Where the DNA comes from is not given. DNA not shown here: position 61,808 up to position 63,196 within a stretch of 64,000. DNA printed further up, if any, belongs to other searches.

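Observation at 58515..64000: Convergent six-gene coupled operon: MLE-type enolase enzyme, opine dehydrogenase, DpaA-like dehydrogenase, half-EamA, LLM oxidoreductase, M20 hydrolase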

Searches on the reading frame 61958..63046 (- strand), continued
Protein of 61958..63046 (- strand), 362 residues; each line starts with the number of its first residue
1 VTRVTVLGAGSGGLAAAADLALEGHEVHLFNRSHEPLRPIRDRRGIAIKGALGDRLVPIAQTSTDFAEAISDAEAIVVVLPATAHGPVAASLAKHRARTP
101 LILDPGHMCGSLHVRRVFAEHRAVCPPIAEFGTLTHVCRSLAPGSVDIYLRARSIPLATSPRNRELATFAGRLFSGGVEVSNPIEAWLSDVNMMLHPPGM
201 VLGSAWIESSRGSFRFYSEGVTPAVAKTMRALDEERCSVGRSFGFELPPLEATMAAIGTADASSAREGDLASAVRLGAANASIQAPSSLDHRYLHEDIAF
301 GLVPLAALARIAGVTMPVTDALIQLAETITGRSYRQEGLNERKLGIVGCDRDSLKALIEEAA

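Call 14: find_encoding_contigs(protein=P0082, flank=10000, max_places=2)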
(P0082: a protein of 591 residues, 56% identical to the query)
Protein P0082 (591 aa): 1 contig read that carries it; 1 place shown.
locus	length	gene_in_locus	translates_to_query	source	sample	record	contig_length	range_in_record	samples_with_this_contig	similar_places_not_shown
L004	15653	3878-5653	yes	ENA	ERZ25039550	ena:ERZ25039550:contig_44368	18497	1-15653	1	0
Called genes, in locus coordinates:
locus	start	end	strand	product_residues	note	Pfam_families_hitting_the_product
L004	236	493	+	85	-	-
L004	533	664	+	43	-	-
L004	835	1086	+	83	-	-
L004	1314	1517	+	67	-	PF01321:Creatinase_N (weak)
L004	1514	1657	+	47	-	-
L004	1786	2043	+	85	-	-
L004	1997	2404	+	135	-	PF00557:Peptidase_M24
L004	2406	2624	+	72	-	-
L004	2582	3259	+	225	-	PF02746:MR_MLE_N, PF13378:MR_MLE_C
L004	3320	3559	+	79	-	PF13378:MR_MLE_C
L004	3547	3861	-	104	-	-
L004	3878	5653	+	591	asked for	PF02317:Octopine_DH, PF16924:DpaA_N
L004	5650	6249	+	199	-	PF00296:Bac_luciferase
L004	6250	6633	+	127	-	-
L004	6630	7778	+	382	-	PF01546:Peptidase_M20, PF07687:M20_dimer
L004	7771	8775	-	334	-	PF02423:OCD_Mu_crystall, PF01488:Shikimate_DH (weak)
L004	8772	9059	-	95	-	PF00557:Peptidase_M24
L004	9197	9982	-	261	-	PF01321:Creatinase_N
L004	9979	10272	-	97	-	-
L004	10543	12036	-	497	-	PF03447:NAD_binding_3, PF00742:Homoserine_dh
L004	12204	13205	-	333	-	PF12974:Phosphonate-bd (weak), PF13379:NMT1_2 (weak), PF09084:NMT1, PF16868:NMT1_3 (faint)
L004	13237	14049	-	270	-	PF00528:BPD_transp_1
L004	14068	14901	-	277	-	PF00005:ABC_tran, PF13304:AAA_21 (faint)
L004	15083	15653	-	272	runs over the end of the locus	PF00392:GntR, PF07729:FCD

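Call 18: find_related_loci(query=A1, collection=genome_contigs, flank=10000)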
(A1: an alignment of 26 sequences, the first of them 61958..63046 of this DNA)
Query A1 (362 aa) in genome_contigs; peptide patterns used: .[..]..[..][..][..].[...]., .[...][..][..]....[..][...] (x = any residue, [..] = any of these).
533 stretches matched a pattern; 497 encode a relative of the query (tblastn E <= 1e-3); the best 80 are kept; 80 distinct loci.
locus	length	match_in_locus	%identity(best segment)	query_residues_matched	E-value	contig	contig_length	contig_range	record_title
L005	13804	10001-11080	57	1-359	9e-123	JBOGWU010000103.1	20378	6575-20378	MAG: Actinomycetota bacterium isolate SC-S_metawrap_bin.150 k127_867332, whole genome shotgun sequence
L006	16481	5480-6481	54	27-359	2e-108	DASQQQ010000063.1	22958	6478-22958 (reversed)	MAG TPA_asm: Actinomycetota bacterium isolate SMAG_U10861 k141_87354, whole genome shotgun sequence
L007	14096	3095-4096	54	19-350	6e-106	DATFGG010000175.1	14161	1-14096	MAG TPA_asm: Actinomycetota bacterium isolate SMAG_U8656 k141_1910689, whole genome shotgun sequence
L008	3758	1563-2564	53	19-350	2e-104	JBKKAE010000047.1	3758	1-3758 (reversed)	MAG: Actinomycetota bacterium isolate swi_bin.288 S1Ck127_18777093_flag_1_multi_4.4346_len_3758, whole genome shotgun se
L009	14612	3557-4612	53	1-350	8e-101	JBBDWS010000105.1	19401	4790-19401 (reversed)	MAG: Actinomycetota bacterium isolate LejiaD_69_26 Lejia_D_4534_length_19401_cov_16, whole genome shotgun sequence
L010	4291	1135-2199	44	1-354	2e-92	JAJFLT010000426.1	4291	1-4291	MAG: Opitutales bacterium isolate OFTM292 OFTM292_425, whole genome shotgun sequence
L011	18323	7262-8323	42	4-356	1e-88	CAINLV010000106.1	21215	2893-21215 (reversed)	MAG: uncultured actinobacterium isolate Kiruna_bin-09407 genome assembly, contig: bin-09407:106/115, whole genome shotgu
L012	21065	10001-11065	46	1-356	9e-89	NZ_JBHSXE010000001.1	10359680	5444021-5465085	Actinomadura yumaensis strain JCM 3369 GCM70025891_17, whole genome shotgun sequence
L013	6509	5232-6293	42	4-356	6e-89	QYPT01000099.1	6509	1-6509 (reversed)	MAG: Streptomycetaceae bacterium isolate PowLak16_MAG21 c_000000148683, whole genome shotgun sequence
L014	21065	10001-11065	43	1-354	2e-88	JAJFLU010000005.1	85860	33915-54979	MAG: Opitutales bacterium isolate OFTM35 OFTM35_4, whole genome shotgun sequence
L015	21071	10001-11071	45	2-359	5e-88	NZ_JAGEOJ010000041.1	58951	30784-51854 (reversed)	Actinomadura barringtoniae strain GKU 128 41, whole genome shotgun sequence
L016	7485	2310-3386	46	1-358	2e-88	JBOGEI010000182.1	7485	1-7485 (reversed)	MAG: Microbacterium sp. isolate SD8048_metabat2.bin.7_sub NODE_1071_length_7485_cov_1.582088, whole genome shotgun seque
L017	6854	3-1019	48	11-350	3e-88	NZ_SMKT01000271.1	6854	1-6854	Actinomadura sp. KC06 NODE_271_length_6854_cov_39.6507, whole genome shotgun sequence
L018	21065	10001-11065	44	1-354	3e-87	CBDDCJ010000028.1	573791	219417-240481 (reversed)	MAG: Opitutales bacterium isolate 338e4480-5d06-4493-be72-a91794ab404a genome assembly, contig: contig_28, whole genome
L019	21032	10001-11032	48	19-362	4e-87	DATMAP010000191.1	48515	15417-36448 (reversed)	MAG TPA_asm: Gaiellaceae bacterium isolate SMAG_U13329 k141_114657, whole genome shotgun sequence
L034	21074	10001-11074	44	3-358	2e-82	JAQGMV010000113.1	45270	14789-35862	MAG: Betaproteobacteria bacterium isolate RYN_570 scaffold_3258553, whole genome shotgun sequence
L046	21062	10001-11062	45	3-354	5e-80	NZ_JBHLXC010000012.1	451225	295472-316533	Pseudochelatococcus lubricantis strain CCM 8528 platanus_K_default_12, whole genome shotgun sequence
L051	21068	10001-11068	57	1-357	3e-114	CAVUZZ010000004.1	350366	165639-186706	MAG: uncultured Actinomycetes bacterium isolate MFD05567.bin.2.19 genome assembly, contig: contig_86927, whole genome sh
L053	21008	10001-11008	44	19-354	2e-79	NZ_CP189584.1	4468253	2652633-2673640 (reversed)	Pseudarthrobacter sp. P1 chromosome, complete genome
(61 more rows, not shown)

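Call 19: search_solved_structures(query=window:61958-63046:-, max_evalue=0.001, show_alignments=1)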
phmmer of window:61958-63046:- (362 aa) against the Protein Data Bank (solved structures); distinct sequences matched with E-value up to 0.001: 3.
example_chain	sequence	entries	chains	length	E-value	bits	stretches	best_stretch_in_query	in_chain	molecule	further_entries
1bg6_A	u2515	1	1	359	4.5e-44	154.3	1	5-358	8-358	N-(1-D-CARBOXYLETHYL)-L-NORVALINE DEHYDROGENASE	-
3iqd_B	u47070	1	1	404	2.5e-06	30.1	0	286-339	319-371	Octopine dehydrogenase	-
3c7a_A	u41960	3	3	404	3.6e-06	29.6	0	289-339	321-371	Octopine dehydrogenase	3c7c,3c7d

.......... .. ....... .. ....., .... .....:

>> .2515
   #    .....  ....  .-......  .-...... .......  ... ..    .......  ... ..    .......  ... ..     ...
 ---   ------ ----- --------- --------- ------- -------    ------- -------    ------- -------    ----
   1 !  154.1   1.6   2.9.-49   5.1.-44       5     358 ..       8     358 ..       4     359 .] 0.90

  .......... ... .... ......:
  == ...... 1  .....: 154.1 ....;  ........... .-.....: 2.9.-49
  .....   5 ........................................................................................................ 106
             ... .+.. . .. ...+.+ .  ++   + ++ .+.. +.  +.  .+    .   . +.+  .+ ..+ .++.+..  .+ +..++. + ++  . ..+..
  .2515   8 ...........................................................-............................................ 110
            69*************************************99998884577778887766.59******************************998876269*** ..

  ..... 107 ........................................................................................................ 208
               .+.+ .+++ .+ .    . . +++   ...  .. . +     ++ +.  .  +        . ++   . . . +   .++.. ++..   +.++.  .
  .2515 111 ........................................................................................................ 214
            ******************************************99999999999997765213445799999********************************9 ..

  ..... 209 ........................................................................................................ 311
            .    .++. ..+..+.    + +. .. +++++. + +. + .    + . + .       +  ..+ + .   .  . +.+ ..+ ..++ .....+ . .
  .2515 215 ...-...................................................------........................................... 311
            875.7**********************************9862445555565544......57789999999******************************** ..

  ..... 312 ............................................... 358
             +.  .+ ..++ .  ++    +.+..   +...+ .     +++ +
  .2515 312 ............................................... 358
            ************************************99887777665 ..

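Call 22: search_dna_similar(query=window:61958-63046:-, collection=plasmids, mode=protein, max_rows=20)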
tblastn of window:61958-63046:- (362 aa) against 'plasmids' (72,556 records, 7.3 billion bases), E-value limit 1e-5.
Records with a match: 289; places in all: 341; records where one place covers at least 80% of the query: 206.
Best place of each record, by identity: <60% 289.
By first word of the organism name: Agrobacterium 136; Sinorhizobium 66; Rhizobium 28; Aminobacter 10; Ensifer 8; Paraburkholderia 5; Burkholderia 4; Shinella 3; Paracoccus 3; Phyllobacterium 2; and 20 more.
By predicted mobility (MOB-suite, as given by PLSDB): non-mobilizable 125; conjugative 103; mobilizable 61.
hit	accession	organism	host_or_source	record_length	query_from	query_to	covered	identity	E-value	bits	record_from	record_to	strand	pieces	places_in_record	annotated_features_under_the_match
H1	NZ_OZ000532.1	Shinella sp. WSC3-e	-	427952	24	354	91%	39.9%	1e-68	241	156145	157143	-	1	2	NAD/NADP octopine/nopaline dehydrogenase family protein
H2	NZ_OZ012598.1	Shinella sp. WSD5-1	-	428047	24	354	91%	39.9%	1e-68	241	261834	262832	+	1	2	NAD/NADP octopine/nopaline dehydrogenase family protein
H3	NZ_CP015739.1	Shinella sp. HZN7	-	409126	24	354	91%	39.6%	3e-68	239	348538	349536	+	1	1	NAD/NADP octopine/nopaline dehydrogenase family protein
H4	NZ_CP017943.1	Phyllobacterium zundukense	Oxytropis triphylla,cell culture,root ...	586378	24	354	91%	39.3%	2e-69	243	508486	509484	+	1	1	NAD/NADP octopine/nopaline dehydrogenase family protein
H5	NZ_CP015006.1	Aminobacter aminovorans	cell culture,soil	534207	24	354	91%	39.0%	2e-68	240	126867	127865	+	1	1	NAD/NADP octopine/nopaline dehydrogenase family protein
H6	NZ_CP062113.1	Aminobacter sp. SR38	bacterial pure culture,soil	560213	24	354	91%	39.0%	4e-68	239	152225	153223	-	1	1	NAD/NADP octopine/nopaline dehydrogenase family protein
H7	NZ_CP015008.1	Aminobacter aminovorans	cell culture,soil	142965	24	354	91%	38.7%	7e-71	247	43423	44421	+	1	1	NAD/NADP octopine/nopaline dehydrogenase family protein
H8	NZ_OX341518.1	Aminobacter niigataensis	-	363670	24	354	91%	38.7%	1e-70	246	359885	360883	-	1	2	NAD/NADP octopine/nopaline dehydrogenase family protein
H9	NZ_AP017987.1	Aminobacter sp. SS-2016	Lotus japoicus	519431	24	354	91%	38.7%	8e-68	238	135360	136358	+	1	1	NAD/NADP octopine/nopaline dehydrogenase family protein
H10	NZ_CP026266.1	Aminobacter sp. MSH1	bacterial isolate,soil from courtyard ...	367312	24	354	91%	38.4%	2e-70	245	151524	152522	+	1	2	NAD/NADP octopine/nopaline dehydrogenase family protein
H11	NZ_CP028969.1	Aminobacter sp. MSH1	Soil,Dichlobenil-treated soil sampled ...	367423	24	354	91%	38.4%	2e-70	245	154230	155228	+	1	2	NAD/NADP octopine/nopaline dehydrogenase family protein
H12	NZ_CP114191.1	Aminobacter sp. NyZ550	-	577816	25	354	91%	38.6%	4e-67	236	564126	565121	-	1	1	NAD/NADP octopine/nopaline dehydrogenase family protein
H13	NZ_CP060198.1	Aminobacter sp. MDW-2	cell culture,soil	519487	24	354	91%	38.1%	7e-66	233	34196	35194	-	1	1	NAD/NADP octopine/nopaline dehydrogenase family protein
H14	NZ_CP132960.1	Aminobacter niigataensis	cell culture,sediment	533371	25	354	91%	38.3%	1e-65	232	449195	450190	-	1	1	NAD/NADP octopine/nopaline dehydrogenase family protein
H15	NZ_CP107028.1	Cytobacillus firmus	whole organism,soil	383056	24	358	93%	32.3%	4e-36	146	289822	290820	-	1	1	NAD/NADP-dependent octopine/nopaline dehydrogenase family protein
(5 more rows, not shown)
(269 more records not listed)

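Call 23: get_annotated_region(hit=H7, flank=12000)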
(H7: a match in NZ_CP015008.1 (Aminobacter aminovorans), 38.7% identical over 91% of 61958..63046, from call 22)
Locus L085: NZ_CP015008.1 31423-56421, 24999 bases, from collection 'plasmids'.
description: Aminobacter aminovorans strain KCTC 2477 plasmid pAA03, complete sequence
organism: Aminobacter aminovorans (NCBI taxid 83263)
taxonomy: Bacteria; Pseudomonadota; Alphaproteobacteria; Hyphomicrobiales; Phyllobacteriaceae; Aminobacter; Aminobacter aminovorans
host: -; source: cell culture,soil; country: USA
typing (MOB-suite, as given by PLSDB): conjugative; replicon rep_cluster_580; relaxase MOBQ; mating-pair formation MPF_T
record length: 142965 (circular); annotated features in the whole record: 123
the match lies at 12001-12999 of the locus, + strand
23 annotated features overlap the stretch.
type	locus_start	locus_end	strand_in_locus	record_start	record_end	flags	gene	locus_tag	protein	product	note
CDS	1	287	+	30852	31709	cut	-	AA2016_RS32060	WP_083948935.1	ABC transporter permease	GO:0055085 - transmembrane transport [Evidence IEA]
CDS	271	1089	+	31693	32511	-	-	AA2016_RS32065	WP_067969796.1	ABC transporter permease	GO:0055085 - transmembrane transport [Evidence IEA]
CDS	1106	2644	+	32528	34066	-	-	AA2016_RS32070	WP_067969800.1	FAD-dependent oxidoreductase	-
CDS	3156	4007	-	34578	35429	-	-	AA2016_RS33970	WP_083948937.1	TniQ family protein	-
CDS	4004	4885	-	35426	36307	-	-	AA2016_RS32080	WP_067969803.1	TniB family NTP-binding protein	-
CDS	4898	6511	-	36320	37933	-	-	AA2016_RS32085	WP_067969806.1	Mu transposase C-terminal domain-containing protein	-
CDS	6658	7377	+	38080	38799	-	-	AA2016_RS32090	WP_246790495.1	amidohydrolase family protein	-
CDS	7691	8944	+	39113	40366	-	-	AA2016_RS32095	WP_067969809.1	D-amino acid dehydrogenase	-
CDS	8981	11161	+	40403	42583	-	-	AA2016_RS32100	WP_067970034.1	malate synthase G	GO:0006097 - glyoxylate cycle [Evidence IEA]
CDS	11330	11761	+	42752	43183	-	-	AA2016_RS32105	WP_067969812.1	heme-binding protein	-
CDS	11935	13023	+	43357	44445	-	-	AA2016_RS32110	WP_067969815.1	NAD/NADP octopine/nopaline dehydrogenase family protein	-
CDS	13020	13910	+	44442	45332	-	-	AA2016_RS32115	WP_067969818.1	dipicolinate synthase subunit DpsA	-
CDS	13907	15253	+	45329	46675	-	-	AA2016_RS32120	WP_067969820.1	amidohydrolase family protein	-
CDS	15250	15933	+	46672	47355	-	-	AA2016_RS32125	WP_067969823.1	resolvase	-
CDS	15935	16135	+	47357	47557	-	-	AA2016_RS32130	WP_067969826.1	2-hydroxymuconate tautomerase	GO:0008152 - metabolic process [Evidence IEA]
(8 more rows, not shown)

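Call 30: search_protein_families(library=pfam, proteins=[L053:11799-13331:+, L046:8127-9791:+, L053:7349-7735:+, L046:13280-14020:+, L053:19774-21006:+, L053:19013-19981:-, L053:1863-3431:-, L053:3435-4502:-, L053:13250-14170:+, L053:7588-8724:+], max_evalue=0.0001)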
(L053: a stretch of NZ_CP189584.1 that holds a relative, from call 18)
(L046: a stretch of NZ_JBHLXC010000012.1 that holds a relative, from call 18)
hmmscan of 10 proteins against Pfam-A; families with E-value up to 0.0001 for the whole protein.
L053:11799-13331:+ (511 aa): 3 families
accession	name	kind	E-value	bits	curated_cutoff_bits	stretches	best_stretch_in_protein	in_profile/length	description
PF01979.26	Amidohydro_1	-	9.9e-21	74.8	25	1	108-482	1-345/345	Amidohydrolase family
PF07969.17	Amidohydro_3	-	1.7e-12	48.1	29.7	1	405-483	404-472/472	Amidohydrolase family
PF00449.26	Urease_alpha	-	2.3e-05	25.1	23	1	46-94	53-101/121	Urease alpha-subunit, N-terminal domain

L046:8127-9791:+ (555 aa): 2 families
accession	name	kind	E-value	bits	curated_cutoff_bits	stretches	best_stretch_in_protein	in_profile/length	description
PF01979.26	Amidohydro_1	-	1.2e-52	179.8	25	1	138-506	2-343/345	Amidohydrolase family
PF07969.17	Amidohydro_3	-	6.5e-20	72.5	29.7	1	344-509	308-472/472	Amidohydrolase family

L053:7349-7735:+ (129 aa): 2 families
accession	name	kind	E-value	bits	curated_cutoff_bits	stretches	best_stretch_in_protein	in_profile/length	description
PF01361.26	Tautomerase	-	3.8e-18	65.6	22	1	67-125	1-59/60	Tautomerase enzyme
PF14552.11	Tautomerase_2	-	7e-09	36.1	28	1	66-117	29-80/82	Tautomerase enzyme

L046:13280-14020:+ (247 aa): 0 families

L053:19774-21006:+ (411 aa): 2 families
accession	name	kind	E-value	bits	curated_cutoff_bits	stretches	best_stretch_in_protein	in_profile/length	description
PF07969.17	Amidohydro_3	-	7.7e-25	88.7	29.7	1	126-396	162-445/472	Amidohydrolase family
PF01979.26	Amidohydro_1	-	1e-10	41.9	25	1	75-395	2-318/345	Amidohydrolase family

L053:19013-19981:- (323 aa): 4 families
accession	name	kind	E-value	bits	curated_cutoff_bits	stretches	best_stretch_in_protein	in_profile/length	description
PF13561.12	adh_short_C2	-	9.4e-59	199.3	27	1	95-321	1-236/236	Enoyl-(Acyl carrier protein) reductase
PF00106.31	adh_short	-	1.4e-46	158.9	26.6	1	90-272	2-193/195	short chain dehydrogenase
PF08659.16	KR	-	1.5e-13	51.5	22.6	1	91-233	3-154/180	KR domain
PF01370.27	Epimerase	-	2.5e-08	34.1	20.9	1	91-251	1-165/240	NAD dependent epimerase/dehydratase family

L053:1863-3431:- (523 aa): 1 family
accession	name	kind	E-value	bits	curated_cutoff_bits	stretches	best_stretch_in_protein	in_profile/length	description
PF00171.27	Aldedh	-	5.2e-159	530.1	23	1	56-513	5-460/461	Aldehyde dehydrogenase family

L053:3435-4502:- (356 aa): 1 family
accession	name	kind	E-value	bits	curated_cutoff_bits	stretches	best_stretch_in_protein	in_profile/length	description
PF09084.16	NMT1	-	5e-28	98.9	20.5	1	95-285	17-216/216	NMT1/THI5 like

L053:13250-14170:+ (307 aa): 1 family
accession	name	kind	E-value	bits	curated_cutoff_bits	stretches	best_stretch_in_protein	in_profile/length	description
PF01261.30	AP_endonuc_2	-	1.4e-31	110.5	31.1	1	55-286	1-238/249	Xylose isomerase-like TIM barrel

L053:7588-8724:+ (379 aa): 2 families
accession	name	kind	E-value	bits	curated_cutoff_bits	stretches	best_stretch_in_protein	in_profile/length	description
PF00857.26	Isochorismatase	-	4.8e-39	134.7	27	1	61-248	1-174/175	Isochorismatase domain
PF00903.31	Glyoxalase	-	5.9e-16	59.4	20.6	1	264-374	1-121/121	Glyoxalase/Bleomycin resistance protein/Dioxygenase superfamily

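Call 31: search_protein_families(library=ncbifam, proteins=[L001:7154-7705:+, L001:7731-8834:+], max_evalue=0.00001)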
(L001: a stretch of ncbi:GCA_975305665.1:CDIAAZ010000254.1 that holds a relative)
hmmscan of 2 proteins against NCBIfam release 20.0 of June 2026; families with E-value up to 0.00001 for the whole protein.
L001:7154-7705:+ (183 aa): 11 families
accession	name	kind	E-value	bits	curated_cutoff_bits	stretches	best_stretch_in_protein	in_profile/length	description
NF001966.0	PRK00745.1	equivalog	8.5e-17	60.9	80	1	1-60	1-60/62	4-oxalocrotonate tautomerase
NF002571.1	PRK02220.1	equivalog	3.1e-13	49.4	55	1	1-58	1-58/61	2-hydroxymuconate tautomerase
TIGR00013.1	taut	subfamily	1.6e-12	47.3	56.9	1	1-55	1-56/64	2-hydroxymuconate tautomerase family protein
NF002622.0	PRK02289.1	equivalog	1.8e-10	40.9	103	1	1-44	1-44/60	4-oxalocrotonate tautomerase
NF041920.1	DmpI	equivalog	1.4e-09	37.6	70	1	1-57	1-56/59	4-oxalocrotonate tautomerase DmpI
NF002524.0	PRK01964.1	equivalog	5.2e-09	36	86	1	1-56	1-56/64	4-oxalocrotonate tautomerase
NF000494.1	FosF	exception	1.9e-08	34.4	280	1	71-181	2-110/132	fosfomycin resistance glutathione transferase FosF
NF000124.1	fos-Vibrio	exception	1.7e-07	31.4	250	1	71-182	2-111/132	FosG/FosC2-related fosfomycin resistance glutathione transferase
NF000094.1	354827590_fosA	exception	4e-07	30.2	275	1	71-181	2-112/135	FosA family fosfomycin resistance glutathione transferase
NF000496.2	Fos_GSH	equivalog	4.2e-07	30.1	180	1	71-181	2-115/136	fosfomycin resistance glutathione transferase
NF000339.2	fos-Crono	exception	6.2e-06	26.4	275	1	72-181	2-111/134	FosA family fosfomycin resistance glutathione transferase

L001:7731-8834:+ (367 aa): 13 families
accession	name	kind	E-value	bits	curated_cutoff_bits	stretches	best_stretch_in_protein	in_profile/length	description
NF040821.1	dipep_PepQ_Arch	equivalog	2.1e-45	155.3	630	1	6-358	4-340/346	Xaa-Pro dipeptidase PepQ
NF007310.0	PRK09795.1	equivalog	1.4e-31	109.6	393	1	139-358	123-350/361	aminopeptidase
NF038259.1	ectoine_DoeA_2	exception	1.7e-27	96.2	575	1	5-356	18-376/386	ectoine hydrolase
NF011174.0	PRK14576.1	subfamily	1.5e-25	89.9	487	1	103-357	137-395/405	putative endopeptidase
NF011173.0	PRK14575.1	equivalog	7.2e-22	77.9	850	1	124-357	159-396/406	putative peptidase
NF011720.0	PRK15173.1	subfamily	1.8e-21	76.6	420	1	124-357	96-333/343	peptidase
NF043017.1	DimsulpropLyDddP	equivalog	9.1e-21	74.1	600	1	94-358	160-435/443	dimethylsulfonioproprionate lyase DddP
TIGR00500.1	met_pdase_I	equivalog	1.2e-20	74.1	171.35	1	214-337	80-208/247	type I methionyl aminopeptidase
NF008131.0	PRK10879.1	equivalog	2.4e-18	66.2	465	1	136-285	166-317/438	Xaa-Pro aminopeptidase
TIGR02993.1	ectoine_eutD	equivalog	9.5e-18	64.5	613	1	5-358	15-382/391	ectoine hydrolase DoeA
NF008970.0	PRK12318.1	equivalog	1.9e-13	50.3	267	1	217-333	125-245/291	methionyl aminopeptidase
NF009533.0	PRK12897.1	equivalog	4.3e-08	32.8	488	1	214-338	81-210/248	type I methionyl aminopeptidase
NF005583.0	PRK07281.1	equivalog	8e-07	28.6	445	0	236-331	134-234/286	methionyl aminopeptidase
